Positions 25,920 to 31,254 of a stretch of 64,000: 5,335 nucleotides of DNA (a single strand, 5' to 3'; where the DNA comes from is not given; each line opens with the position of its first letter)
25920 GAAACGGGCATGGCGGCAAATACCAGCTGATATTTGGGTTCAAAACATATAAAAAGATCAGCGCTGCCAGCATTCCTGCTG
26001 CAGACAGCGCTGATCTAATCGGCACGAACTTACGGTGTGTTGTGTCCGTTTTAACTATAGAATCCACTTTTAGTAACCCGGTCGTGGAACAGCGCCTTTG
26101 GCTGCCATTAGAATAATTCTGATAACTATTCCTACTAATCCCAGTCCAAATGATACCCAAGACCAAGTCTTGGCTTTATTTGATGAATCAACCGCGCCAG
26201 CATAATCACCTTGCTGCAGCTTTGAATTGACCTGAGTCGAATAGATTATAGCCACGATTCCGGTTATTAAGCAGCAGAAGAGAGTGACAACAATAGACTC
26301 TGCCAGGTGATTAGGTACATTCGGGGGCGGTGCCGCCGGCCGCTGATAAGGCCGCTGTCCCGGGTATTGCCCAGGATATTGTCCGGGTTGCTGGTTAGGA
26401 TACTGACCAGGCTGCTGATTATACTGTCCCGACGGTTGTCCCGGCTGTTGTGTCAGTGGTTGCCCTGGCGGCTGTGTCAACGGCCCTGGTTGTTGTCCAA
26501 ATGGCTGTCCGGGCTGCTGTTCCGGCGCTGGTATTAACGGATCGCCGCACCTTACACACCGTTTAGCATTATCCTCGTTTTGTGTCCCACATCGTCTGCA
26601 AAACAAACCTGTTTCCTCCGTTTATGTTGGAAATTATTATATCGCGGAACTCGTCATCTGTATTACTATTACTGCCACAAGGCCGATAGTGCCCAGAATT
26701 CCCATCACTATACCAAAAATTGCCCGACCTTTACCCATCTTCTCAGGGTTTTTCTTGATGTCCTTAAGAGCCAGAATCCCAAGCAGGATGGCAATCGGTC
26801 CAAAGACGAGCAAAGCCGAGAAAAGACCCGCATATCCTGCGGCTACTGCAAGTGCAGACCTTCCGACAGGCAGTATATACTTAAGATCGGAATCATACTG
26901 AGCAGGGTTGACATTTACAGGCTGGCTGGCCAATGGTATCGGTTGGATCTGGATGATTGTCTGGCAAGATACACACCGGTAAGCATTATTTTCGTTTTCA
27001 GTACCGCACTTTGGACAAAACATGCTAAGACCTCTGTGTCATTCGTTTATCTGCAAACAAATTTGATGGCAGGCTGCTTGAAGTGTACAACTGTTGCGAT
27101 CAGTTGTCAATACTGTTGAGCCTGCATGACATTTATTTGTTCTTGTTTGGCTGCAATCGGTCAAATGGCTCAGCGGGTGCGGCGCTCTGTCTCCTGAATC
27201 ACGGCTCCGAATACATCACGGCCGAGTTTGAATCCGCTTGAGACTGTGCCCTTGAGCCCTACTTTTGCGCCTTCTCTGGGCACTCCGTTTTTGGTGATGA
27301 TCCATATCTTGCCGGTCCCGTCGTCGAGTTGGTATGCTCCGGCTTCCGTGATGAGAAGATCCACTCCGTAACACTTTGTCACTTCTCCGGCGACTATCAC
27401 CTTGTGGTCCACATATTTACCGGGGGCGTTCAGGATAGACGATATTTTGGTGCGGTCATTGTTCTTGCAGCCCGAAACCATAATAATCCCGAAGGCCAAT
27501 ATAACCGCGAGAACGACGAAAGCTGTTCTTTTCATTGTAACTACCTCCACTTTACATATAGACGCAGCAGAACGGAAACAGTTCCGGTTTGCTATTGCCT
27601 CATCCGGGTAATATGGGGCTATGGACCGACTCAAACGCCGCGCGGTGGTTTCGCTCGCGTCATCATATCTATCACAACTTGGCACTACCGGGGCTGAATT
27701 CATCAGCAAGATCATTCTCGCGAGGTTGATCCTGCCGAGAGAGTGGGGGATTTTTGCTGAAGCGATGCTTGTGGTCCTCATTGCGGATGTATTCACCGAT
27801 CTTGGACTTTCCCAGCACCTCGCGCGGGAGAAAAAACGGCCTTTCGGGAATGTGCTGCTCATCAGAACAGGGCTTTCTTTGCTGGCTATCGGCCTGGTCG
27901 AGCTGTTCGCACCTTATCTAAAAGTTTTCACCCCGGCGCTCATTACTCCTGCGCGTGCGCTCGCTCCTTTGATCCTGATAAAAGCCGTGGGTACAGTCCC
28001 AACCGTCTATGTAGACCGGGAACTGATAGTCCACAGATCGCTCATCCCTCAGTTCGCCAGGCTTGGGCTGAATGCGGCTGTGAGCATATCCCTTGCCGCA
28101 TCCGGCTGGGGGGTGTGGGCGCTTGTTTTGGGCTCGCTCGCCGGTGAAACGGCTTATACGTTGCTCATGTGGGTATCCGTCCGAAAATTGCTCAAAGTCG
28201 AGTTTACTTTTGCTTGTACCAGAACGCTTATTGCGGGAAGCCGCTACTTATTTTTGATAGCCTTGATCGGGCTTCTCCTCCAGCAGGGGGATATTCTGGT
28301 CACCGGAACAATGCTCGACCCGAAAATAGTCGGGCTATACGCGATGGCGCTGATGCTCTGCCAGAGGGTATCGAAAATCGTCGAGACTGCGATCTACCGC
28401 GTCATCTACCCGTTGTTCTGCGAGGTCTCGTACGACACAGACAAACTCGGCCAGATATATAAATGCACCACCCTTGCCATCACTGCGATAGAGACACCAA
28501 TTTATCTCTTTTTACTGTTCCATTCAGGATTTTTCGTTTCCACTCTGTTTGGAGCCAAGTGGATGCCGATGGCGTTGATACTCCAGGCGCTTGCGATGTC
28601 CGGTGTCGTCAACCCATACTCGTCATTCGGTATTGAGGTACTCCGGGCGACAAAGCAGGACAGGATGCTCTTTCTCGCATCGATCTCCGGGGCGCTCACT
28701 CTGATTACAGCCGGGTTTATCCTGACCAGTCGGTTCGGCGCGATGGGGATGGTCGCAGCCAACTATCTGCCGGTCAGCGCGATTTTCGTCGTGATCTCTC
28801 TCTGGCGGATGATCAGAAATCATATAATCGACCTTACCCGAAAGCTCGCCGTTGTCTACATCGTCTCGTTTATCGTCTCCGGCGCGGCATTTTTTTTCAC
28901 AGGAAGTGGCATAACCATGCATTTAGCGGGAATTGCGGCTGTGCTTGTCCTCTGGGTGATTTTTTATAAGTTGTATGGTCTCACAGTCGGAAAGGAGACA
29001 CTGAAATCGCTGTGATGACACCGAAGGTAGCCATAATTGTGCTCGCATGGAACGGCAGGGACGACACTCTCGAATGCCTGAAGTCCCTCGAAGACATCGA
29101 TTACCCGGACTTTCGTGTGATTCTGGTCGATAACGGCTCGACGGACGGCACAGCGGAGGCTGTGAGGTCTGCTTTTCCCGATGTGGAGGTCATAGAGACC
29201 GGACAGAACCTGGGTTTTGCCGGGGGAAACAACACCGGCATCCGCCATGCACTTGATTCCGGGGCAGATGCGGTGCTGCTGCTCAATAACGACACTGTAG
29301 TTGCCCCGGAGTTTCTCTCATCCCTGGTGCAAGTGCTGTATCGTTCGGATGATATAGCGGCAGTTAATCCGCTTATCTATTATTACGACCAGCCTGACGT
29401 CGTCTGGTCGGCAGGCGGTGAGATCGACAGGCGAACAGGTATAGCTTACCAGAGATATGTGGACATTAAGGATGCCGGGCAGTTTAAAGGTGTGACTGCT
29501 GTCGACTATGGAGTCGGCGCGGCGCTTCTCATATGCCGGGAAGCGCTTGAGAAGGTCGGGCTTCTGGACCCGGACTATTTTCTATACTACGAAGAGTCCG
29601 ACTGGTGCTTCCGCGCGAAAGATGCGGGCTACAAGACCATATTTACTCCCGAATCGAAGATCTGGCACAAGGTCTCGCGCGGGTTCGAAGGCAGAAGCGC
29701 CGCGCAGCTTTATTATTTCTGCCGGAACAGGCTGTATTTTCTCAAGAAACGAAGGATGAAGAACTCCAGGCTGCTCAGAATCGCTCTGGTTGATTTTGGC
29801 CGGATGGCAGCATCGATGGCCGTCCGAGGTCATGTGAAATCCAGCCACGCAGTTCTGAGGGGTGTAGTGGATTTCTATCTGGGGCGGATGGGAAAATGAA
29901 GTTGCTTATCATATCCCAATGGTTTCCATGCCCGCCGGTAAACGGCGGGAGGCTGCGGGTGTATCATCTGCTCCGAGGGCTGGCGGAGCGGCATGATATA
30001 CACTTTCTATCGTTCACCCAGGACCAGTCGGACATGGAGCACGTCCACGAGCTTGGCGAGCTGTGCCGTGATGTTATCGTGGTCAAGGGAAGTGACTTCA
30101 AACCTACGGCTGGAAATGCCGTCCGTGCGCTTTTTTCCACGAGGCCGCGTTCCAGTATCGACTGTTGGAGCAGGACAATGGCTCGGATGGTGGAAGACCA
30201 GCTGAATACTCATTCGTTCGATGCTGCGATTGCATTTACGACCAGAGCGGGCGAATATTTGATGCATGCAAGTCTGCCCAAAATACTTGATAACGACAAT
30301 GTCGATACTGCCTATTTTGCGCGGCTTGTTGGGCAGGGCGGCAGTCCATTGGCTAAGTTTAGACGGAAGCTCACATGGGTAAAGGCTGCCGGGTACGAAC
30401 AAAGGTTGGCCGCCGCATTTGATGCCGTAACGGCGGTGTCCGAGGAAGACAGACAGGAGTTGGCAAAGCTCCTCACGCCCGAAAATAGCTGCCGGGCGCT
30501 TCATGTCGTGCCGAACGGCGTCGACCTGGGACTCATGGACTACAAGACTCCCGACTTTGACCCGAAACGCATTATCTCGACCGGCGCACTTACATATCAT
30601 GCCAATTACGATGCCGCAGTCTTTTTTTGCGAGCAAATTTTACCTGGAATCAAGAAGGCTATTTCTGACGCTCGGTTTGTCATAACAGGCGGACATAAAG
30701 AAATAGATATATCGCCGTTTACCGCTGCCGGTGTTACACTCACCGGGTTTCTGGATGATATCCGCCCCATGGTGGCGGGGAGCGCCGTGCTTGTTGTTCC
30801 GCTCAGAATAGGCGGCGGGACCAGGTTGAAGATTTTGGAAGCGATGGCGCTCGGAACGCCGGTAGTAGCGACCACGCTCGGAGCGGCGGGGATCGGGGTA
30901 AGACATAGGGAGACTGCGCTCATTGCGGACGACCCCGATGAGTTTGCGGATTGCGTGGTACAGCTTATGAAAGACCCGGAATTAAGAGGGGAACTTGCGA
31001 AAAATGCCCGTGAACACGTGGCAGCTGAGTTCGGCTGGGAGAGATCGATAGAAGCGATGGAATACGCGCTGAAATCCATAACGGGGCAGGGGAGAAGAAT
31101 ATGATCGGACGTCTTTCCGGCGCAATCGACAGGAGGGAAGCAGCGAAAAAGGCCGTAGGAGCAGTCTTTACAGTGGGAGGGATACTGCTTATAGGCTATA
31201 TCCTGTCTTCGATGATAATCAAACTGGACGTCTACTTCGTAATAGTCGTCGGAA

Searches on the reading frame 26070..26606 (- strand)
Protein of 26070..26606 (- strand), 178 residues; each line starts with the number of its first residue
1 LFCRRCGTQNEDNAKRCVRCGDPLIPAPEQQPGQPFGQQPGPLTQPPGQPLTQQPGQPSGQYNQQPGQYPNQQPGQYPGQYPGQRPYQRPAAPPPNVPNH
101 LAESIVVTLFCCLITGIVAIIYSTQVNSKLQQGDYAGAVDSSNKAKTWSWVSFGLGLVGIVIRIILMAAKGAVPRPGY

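Call 50: search_protein_families(library=pfam, proteins=[window:26070-26606:-])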
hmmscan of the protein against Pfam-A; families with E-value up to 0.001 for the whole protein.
window:26070-26606:- (178 aa): 3 families
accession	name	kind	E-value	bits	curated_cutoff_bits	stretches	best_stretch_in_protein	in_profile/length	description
PF04505.17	CD225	-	1.9e-26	92.4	27.1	1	95-162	2-67/68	Interferon-induced transmembrane protein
PF13240.11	Zn_Ribbon_1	-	1.7e-07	31.2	25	1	2-24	1-23/23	zinc-ribbon domain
PF24463.1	DUF7577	-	0.00036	20.5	28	1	2-24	4-26/27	Domain of unknown function (DUF7577)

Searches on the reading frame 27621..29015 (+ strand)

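Call 51: search_protein_families(library=pfam, proteins=[window:27621-29015:+])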
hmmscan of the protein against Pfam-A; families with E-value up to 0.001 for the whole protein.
window:27621-29015:+ (464 aa): 2 families
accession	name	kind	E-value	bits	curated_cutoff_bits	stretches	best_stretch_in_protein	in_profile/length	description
PF13440.11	Polysacc_synt_3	-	1.3e-43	149.8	23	1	32-318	1-292/293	Polysaccharide biosynthesis protein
PF01943.22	Polysacc_synt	-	1.9e-16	60.8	28.2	1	14-268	7-272/274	Polysaccharide biosynthesis protein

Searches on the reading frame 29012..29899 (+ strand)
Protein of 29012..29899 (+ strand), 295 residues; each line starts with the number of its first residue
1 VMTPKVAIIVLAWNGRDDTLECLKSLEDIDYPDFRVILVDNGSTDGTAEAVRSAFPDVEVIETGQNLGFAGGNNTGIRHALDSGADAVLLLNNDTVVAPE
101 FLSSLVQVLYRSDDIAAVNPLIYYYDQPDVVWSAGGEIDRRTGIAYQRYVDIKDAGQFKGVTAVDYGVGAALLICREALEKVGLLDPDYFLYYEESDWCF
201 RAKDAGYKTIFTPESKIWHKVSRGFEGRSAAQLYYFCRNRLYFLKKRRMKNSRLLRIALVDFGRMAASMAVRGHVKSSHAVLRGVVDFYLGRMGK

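Call 51: search_protein_families(library=pfam, proteins=[window:29012-29899:+])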
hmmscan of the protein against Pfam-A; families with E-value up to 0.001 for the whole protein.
window:29012-29899:+ (295 aa): 3 families
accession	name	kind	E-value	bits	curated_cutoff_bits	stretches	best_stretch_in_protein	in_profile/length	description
PF00535.33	Glycos_transf_2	-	8.9e-25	88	23.3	1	8-182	2-167/168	Glycosyl transferase family 2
PF13641.12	Glyco_tranf_2_3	-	3.2e-19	70.3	27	1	4-220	1-212/230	Glycosyltransferase like family 2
PF13632.12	Glyco_trans_2_3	-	5.9e-10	39.7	27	1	88-226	2-130/198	Glycosyl transferase family group 2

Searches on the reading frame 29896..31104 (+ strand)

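Call 51: search_protein_families(library=pfam, proteins=[window:29896-31104:+])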
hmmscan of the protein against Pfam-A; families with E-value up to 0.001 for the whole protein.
window:29896-31104:+ (402 aa): 5 families
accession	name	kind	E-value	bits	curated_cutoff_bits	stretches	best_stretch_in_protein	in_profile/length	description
PF13692.12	Glyco_trans_1_4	-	1.5e-27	97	27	1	224-360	2-142/142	Glycosyl transferases group 1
PF00534.26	Glycos_transf_1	-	8.1e-14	52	26.4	1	222-373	14-171/172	Glycosyl transferases group 1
PF13439.12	Glyco_transf_4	-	1.8e-10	41.5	28.5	1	15-211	1-168/170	Glycosyltransferase Family 4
PF13524.12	Glyco_trans_1_2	-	2.1e-10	41.1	25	1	295-388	46-142/144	Glycosyl transferase-like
PF13579.12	Glyco_trans_4_4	-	7.7e-05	23.5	29.7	1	17-208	2-158/158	Glycosyl transferase 4-like domain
